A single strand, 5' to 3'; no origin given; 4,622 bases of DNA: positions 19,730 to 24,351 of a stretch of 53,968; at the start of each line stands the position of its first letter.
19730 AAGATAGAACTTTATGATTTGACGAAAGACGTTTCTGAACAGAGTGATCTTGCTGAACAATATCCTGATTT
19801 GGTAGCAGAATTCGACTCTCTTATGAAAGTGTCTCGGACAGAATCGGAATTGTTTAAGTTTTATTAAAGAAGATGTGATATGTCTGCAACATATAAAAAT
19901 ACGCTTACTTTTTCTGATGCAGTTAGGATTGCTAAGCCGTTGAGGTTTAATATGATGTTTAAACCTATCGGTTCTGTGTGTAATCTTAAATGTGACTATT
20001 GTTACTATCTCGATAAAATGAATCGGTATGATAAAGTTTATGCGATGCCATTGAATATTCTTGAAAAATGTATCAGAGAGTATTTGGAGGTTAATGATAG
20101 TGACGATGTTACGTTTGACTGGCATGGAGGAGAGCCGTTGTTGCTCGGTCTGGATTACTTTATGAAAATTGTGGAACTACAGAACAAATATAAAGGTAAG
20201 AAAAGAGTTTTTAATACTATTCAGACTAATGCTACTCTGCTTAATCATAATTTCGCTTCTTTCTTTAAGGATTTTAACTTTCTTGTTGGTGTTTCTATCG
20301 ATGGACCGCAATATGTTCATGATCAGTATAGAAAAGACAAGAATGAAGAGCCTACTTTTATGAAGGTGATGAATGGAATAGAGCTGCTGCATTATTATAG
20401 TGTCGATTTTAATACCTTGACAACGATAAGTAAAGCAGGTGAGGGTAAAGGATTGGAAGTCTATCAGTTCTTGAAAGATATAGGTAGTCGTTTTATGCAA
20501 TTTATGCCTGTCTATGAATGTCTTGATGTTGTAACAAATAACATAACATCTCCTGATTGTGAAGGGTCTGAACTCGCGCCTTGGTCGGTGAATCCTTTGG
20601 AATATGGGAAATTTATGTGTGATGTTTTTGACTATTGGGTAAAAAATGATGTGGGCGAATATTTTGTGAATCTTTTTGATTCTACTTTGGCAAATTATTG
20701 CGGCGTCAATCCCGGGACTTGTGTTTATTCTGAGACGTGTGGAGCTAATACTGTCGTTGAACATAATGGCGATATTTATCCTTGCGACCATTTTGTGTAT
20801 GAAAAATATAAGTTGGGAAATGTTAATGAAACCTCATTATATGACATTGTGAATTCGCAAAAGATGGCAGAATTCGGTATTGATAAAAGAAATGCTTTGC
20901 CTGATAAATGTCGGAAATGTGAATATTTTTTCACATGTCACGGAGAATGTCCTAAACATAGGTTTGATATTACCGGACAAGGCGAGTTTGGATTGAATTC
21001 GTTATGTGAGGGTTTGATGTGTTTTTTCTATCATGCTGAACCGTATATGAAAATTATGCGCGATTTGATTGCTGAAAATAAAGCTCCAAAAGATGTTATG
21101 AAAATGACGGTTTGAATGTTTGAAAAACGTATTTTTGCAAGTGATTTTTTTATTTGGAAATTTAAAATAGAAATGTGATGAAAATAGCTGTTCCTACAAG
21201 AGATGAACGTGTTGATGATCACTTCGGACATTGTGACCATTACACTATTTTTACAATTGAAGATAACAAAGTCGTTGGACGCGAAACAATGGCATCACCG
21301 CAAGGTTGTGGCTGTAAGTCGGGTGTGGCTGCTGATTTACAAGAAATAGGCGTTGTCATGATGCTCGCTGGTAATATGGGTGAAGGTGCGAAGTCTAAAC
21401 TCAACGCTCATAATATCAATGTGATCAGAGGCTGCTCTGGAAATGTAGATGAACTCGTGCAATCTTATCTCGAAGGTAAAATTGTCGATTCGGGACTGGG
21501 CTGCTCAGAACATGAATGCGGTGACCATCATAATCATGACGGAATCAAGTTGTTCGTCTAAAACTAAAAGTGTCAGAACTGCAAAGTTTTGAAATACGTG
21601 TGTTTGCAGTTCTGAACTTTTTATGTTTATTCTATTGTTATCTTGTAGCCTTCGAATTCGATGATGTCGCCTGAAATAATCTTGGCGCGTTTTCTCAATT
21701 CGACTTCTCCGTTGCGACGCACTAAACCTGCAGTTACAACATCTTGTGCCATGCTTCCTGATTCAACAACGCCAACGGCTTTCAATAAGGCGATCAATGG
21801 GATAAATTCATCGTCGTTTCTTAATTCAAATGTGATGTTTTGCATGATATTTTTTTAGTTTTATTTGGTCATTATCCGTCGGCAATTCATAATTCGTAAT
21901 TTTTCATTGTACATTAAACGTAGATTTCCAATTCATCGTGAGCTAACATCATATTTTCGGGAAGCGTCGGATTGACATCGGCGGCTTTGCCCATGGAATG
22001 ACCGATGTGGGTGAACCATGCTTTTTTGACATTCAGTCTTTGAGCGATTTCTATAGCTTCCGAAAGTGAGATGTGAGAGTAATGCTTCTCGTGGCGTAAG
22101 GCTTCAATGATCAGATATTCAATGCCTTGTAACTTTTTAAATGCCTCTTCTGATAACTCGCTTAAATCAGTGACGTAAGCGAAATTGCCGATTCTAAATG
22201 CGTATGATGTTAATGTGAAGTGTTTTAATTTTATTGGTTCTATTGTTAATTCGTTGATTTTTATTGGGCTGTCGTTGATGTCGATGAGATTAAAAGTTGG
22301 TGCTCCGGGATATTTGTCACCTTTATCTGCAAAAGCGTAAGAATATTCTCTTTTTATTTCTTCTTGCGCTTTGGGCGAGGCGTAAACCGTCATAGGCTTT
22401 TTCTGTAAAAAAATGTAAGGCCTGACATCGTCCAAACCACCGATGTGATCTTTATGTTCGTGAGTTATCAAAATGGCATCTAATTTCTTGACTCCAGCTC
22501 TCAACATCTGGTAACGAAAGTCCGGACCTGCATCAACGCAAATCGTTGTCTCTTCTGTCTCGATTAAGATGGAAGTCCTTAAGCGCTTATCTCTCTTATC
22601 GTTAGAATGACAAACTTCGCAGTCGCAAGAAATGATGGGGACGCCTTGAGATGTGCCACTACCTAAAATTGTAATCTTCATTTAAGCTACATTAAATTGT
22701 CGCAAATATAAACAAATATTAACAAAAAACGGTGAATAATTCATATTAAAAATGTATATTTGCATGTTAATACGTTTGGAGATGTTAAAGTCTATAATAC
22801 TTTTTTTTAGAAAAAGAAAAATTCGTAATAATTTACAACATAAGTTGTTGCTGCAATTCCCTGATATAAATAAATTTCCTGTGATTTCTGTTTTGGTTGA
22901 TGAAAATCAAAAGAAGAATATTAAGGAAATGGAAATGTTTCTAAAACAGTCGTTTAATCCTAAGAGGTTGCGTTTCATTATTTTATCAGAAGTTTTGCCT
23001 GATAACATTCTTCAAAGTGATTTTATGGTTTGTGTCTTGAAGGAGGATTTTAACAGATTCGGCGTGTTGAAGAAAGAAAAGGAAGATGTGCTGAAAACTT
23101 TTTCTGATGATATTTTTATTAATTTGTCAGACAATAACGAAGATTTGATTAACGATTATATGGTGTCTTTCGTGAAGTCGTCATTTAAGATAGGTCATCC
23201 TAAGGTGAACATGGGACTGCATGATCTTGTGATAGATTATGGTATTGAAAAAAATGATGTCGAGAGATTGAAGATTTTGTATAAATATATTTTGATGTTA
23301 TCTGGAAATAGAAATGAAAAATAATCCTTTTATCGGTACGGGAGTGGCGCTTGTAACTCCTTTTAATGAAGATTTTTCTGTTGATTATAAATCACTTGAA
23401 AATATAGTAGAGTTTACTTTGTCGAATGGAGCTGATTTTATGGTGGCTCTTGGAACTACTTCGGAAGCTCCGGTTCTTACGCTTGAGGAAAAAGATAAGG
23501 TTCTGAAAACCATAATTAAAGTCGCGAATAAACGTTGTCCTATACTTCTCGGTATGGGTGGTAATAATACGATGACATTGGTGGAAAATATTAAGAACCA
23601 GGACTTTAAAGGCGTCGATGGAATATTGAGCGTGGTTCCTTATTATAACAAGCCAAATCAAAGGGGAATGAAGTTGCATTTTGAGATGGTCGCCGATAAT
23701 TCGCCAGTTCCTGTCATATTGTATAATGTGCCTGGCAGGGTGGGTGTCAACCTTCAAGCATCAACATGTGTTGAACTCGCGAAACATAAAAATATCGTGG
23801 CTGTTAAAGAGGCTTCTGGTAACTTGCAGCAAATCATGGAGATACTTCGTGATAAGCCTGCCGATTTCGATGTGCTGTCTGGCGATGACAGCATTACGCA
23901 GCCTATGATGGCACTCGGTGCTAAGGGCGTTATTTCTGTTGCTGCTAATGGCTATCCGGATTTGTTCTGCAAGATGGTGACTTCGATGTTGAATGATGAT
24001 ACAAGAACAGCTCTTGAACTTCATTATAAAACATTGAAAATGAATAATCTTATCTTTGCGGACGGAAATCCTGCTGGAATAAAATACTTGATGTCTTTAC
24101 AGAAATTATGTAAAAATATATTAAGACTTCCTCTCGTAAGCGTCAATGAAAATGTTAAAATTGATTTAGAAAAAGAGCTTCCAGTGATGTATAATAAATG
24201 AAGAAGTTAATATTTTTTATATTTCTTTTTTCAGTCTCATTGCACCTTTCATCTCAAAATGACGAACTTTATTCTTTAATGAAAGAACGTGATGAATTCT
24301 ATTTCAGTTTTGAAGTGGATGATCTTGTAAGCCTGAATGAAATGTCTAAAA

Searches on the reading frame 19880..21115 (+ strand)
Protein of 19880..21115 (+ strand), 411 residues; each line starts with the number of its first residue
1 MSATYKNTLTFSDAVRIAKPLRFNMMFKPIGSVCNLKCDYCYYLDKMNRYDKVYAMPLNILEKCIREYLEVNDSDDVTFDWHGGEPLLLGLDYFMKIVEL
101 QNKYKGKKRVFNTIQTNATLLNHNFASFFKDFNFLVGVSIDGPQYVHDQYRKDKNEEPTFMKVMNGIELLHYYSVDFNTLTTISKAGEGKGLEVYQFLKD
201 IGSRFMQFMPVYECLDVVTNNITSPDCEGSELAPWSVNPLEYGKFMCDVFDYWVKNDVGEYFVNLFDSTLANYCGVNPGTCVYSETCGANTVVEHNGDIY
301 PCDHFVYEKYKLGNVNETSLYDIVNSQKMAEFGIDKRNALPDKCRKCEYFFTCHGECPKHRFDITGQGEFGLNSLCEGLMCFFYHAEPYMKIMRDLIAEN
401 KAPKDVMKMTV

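Call 7: search_protein_families(library=pfam, proteins=[window:19880-21115:+], max_evalue=0.001)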
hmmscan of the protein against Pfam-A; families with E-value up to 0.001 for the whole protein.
window:19880-21115:+ (411 aa): 3 families
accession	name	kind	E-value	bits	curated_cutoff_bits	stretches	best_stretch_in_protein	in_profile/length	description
PF13186.11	SPASM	-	1.4e-14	54.5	21.5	1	290-348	7-67/67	Iron-sulfur cluster-binding domain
PF04055.27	Radical_SAM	-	2.7e-12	47.6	29.5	1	30-176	3-142/166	Radical SAM superfamily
PF13353.11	Fer4_12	-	3.8e-05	24.5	22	1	32-151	13-123/137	4Fe-4S single cluster domain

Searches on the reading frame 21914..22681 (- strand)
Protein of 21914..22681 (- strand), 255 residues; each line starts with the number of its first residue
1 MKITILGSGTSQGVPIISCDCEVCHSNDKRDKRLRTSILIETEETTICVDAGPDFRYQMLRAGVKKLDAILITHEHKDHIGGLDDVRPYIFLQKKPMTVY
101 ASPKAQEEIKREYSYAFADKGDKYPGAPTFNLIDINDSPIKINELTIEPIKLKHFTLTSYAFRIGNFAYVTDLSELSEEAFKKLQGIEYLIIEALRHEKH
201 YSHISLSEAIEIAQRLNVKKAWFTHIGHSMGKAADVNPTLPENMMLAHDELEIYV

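Call 7: search_protein_families(library=pfam, proteins=[window:21914-22681:-], max_evalue=0.001)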
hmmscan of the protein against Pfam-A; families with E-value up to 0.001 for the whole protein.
window:21914-22681:- (255 aa): 3 families
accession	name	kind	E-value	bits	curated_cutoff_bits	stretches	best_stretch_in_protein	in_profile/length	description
PF12706.13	Lactamase_B_2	-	2.3e-35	122.5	27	1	45-226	1-200/200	Beta-lactamase superfamily domain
PF00753.33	Lactamase_B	-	4.1e-14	53.4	22.7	1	35-225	6-196/196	Metallo-beta-lactamase superfamily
PF13483.12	Lactamase_B_3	-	0.00032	21.1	24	0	36-217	8-152/160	Beta-lactamase superfamily domain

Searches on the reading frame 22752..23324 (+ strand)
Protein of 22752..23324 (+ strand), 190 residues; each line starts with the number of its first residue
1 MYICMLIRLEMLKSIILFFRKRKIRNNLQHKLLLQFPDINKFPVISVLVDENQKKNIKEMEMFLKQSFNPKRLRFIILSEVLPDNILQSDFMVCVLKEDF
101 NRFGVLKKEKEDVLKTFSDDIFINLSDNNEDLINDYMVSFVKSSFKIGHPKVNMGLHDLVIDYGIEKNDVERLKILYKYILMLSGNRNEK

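Call 49: search_protein_families(library=pfam, proteins=[window:22752-23324:+], max_evalue=0.00001)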
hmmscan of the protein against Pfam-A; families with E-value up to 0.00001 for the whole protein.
window:22752-23324:+ (190 aa): 1 family
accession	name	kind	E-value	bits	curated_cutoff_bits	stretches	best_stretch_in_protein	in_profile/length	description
PF21857.2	DUF6913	-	3.3e-11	43.8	27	1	18-180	3-163/166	Family of unknown function (DUF6913)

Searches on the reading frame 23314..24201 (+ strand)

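Call 49: search_protein_families(library=pfam, proteins=[window:23314-24201:+], max_evalue=0.00001)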
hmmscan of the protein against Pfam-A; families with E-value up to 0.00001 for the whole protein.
window:23314-24201:+ (295 aa): 1 family
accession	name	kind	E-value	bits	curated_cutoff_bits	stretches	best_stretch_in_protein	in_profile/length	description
PF00701.28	DHDPS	-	5.4e-75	252.2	22.1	1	8-288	4-285/289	Dihydrodipicolinate synthetase family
